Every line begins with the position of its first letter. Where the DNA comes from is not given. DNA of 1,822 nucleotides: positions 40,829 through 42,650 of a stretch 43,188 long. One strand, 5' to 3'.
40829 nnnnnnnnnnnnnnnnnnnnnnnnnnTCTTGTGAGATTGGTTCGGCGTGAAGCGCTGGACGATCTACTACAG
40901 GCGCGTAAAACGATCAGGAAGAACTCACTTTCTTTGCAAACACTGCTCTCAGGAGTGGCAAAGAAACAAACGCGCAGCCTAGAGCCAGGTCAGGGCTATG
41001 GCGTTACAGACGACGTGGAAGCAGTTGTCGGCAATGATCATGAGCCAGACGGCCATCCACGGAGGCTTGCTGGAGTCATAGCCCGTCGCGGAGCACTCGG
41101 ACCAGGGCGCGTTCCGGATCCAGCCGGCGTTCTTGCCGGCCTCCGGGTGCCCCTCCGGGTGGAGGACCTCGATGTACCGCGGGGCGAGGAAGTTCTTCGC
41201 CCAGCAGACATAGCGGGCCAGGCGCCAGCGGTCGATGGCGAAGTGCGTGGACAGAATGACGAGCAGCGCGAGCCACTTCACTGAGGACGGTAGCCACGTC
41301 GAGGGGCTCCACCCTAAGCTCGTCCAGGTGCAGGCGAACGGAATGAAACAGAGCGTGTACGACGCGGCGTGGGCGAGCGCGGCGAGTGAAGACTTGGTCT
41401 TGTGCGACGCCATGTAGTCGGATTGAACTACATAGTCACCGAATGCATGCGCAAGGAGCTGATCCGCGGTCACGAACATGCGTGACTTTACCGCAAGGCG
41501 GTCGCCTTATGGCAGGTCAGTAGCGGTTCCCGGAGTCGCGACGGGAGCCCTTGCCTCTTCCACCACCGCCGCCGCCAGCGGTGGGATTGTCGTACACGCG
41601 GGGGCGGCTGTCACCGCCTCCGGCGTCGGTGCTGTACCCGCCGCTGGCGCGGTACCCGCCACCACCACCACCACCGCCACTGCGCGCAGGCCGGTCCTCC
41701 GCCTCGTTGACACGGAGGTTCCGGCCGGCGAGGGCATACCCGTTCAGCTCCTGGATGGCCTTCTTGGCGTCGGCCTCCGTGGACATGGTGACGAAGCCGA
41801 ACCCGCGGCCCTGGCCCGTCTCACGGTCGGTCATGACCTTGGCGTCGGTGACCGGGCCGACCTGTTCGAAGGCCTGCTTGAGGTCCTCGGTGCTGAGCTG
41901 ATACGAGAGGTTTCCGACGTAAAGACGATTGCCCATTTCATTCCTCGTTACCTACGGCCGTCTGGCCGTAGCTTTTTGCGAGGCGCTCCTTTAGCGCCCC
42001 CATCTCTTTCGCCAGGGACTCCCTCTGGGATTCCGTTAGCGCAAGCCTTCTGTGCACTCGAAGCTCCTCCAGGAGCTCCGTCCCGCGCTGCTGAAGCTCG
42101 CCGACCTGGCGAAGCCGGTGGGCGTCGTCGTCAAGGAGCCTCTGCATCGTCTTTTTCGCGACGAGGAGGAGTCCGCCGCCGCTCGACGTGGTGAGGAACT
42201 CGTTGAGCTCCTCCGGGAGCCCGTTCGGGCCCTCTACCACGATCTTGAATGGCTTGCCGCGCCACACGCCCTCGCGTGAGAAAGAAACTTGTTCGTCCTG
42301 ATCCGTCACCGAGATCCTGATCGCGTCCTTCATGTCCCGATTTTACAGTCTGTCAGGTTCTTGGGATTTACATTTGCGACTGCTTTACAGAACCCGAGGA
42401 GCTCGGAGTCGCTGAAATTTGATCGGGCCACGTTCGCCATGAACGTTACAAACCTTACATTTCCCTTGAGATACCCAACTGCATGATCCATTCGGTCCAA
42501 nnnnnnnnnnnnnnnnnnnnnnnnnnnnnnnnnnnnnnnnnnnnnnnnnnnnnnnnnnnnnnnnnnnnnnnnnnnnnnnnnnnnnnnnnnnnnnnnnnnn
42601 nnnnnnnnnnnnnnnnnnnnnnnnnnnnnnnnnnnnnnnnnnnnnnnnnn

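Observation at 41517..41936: Canonical RRM glycine-rich RNA-binding protein encoded by a phage-like element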

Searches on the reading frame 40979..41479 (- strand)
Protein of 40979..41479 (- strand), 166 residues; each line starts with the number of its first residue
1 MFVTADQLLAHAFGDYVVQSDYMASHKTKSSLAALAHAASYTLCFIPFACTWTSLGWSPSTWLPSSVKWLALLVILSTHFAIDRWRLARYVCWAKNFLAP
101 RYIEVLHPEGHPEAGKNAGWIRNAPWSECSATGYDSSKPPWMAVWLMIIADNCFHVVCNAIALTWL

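Call 14: search_protein_families(library=phrogs, max_evalue=0.001, proteins=[window:40979-41479:-])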
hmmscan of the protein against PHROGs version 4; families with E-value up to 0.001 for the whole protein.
window:40979-41479:- (166 aa): 2 families
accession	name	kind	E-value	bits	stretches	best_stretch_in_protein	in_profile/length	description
phrog_6676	-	unknown function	7.1e-34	117.6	2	4-109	7-95/131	-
phrog_2470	-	moron, auxiliary metabolic gene and host takeover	1.1e-13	52.5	1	8-163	13-113/119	membrane protein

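Call 73: search_protein_families(library=padloc, max_evalue=0.01, proteins=[window:40979-41479:-])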
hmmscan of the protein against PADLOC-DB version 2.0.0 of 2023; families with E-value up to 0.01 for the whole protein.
window:40979-41479:- (166 aa): 0 families

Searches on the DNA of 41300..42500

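Call 82: search_rna_families(source=window, start=41300, end=42500, threshold=evalue, max_evalue=1)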
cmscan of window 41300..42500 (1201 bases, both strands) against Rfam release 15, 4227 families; matches with E-value up to 1: 1.
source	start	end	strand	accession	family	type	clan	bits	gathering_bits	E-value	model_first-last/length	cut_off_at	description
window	41481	41503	-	RF01108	BMV3_UPD-PK1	Cis-reg;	-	19.2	38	0.52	1-26/26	no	Pseudoknot of upstream pseudoknot domain (UPD) of the 3'UTR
